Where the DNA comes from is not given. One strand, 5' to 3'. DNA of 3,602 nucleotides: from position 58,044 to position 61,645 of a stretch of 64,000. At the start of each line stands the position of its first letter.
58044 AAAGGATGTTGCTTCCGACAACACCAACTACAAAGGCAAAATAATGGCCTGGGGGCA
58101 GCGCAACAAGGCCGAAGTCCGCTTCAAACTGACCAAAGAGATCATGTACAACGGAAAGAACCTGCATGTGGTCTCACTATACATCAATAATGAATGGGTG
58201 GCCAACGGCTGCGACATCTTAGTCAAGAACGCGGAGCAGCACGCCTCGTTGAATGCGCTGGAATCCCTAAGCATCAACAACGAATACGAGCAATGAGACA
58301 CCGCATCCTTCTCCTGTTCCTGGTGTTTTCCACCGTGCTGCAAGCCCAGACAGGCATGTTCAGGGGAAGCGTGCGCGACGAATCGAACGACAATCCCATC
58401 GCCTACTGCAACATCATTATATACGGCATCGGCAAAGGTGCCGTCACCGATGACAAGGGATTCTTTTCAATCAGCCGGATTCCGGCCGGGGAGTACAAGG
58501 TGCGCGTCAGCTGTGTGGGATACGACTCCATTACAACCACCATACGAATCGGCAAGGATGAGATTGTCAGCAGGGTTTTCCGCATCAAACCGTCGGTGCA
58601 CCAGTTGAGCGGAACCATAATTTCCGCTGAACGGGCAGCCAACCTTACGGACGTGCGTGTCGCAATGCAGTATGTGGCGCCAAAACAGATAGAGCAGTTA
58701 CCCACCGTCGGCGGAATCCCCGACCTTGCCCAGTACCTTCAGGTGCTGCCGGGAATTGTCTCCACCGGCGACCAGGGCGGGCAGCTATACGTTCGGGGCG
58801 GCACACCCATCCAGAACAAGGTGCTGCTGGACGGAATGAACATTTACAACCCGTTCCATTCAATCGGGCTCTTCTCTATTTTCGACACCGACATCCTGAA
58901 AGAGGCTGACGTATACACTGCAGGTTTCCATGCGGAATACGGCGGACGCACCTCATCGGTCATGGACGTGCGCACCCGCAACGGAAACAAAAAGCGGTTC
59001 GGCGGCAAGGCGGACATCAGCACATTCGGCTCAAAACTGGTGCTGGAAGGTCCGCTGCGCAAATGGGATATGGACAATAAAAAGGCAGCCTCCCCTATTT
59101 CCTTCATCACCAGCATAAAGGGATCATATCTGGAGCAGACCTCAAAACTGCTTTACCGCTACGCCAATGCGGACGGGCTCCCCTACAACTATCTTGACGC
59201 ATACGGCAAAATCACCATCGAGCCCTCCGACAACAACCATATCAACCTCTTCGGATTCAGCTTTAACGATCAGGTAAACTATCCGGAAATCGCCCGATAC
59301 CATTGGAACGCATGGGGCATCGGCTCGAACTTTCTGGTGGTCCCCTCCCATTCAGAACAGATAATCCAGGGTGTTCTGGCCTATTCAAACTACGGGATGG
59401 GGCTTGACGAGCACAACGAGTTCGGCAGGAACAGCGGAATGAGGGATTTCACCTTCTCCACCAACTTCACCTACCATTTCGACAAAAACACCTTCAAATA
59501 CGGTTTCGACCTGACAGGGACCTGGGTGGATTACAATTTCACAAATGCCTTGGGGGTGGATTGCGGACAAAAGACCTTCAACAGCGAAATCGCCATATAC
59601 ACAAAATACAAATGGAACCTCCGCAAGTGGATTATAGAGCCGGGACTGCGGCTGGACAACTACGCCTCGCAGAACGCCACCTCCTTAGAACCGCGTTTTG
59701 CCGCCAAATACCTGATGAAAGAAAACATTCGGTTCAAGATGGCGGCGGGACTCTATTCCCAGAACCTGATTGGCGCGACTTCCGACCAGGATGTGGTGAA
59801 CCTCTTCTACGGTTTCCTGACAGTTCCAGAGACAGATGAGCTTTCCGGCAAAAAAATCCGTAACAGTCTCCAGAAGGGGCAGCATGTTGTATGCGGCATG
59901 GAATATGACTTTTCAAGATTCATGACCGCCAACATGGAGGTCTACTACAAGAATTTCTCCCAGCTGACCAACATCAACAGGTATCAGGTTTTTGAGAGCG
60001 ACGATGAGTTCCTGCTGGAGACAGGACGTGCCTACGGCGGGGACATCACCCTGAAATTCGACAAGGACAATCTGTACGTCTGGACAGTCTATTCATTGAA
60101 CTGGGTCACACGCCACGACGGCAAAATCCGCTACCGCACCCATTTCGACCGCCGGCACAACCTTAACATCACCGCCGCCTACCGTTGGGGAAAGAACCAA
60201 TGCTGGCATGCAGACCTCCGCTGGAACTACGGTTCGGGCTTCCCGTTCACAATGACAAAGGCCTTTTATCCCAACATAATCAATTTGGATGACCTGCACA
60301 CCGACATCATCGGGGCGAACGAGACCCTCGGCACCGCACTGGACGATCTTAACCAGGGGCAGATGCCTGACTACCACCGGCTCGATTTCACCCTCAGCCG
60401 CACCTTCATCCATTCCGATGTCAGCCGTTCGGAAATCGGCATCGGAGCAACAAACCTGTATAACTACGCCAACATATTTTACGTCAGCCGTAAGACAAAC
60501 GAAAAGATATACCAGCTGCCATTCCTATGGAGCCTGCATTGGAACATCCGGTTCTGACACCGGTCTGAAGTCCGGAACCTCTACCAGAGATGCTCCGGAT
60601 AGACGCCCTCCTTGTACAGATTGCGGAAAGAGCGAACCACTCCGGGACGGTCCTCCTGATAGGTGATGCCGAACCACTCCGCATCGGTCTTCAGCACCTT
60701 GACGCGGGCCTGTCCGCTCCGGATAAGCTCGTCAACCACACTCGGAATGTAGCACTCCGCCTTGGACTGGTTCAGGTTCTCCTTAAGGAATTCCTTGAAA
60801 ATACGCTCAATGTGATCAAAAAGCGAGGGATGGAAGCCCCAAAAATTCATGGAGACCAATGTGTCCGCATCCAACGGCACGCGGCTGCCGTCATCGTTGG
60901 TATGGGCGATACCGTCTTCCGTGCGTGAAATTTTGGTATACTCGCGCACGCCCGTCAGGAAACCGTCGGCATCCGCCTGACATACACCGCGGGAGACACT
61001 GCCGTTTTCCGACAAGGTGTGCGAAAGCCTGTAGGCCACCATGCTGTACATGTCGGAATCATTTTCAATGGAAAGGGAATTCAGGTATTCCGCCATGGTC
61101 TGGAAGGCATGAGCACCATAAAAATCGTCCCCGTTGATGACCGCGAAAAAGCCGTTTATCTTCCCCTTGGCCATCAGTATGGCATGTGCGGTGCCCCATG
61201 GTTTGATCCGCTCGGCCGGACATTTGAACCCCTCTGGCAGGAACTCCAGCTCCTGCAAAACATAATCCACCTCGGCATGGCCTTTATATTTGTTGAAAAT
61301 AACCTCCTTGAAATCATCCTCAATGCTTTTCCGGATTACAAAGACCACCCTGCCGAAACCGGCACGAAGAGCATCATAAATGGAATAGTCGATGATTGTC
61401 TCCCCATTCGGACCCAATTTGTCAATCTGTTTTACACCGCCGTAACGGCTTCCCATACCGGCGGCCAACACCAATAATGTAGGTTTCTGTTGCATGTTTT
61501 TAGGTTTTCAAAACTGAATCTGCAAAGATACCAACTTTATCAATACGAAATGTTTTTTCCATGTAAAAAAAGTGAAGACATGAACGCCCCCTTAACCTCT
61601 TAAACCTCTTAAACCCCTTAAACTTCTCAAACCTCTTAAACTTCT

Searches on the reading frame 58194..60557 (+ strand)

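Call 34: search_protein_families(library=pfam, proteins=[window:58194-60557:+], max_evalue=0.001)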
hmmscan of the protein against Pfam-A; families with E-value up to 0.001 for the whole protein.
window:58194-60557:+ (787 aa): 4 families
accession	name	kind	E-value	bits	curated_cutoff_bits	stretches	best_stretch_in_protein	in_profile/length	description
PF13715.12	CarbopepD_reg_2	-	1.2e-17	64.1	32.2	1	57-139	2-84/88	CarboxypepD_reg-like domain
PF13620.12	CarboxypepD_reg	-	2.5e-13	50.6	32.3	1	57-123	3-73/82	Carboxypeptidase regulatory-like domain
PF07715.20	Plug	-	2.9e-09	37.8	23.9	1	153-253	4-103/107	TonB-dependent Receptor Plug Domain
PF08308.17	PEGA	-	0.0005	20.4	20.8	0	92-131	28-67/71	PEGA domain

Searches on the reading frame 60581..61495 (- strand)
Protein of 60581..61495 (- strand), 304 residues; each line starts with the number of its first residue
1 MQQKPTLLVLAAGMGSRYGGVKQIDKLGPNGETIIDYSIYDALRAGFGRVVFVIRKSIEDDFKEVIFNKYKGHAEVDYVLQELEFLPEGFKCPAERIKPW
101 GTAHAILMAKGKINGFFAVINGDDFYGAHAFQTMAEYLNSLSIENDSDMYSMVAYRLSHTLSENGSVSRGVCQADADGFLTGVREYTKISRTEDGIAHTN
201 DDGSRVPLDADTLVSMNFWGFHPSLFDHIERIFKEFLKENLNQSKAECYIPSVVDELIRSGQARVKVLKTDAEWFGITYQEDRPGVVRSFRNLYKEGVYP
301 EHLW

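Call 34: search_protein_families(library=pfam, proteins=[window:60581-61495:-], max_evalue=0.001)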
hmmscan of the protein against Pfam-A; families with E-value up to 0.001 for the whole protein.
window:60581-61495:- (304 aa): 2 families
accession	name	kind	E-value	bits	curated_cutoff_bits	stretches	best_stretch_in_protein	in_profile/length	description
PF00483.29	NTP_transferase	-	4.9e-06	26.7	21.2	1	10-138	5-124/245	Nucleotidyl transferase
PF12804.13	NTP_transf_3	-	2.8e-05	24.8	27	1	8-56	2-48/160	MobA-like NTP transferase domain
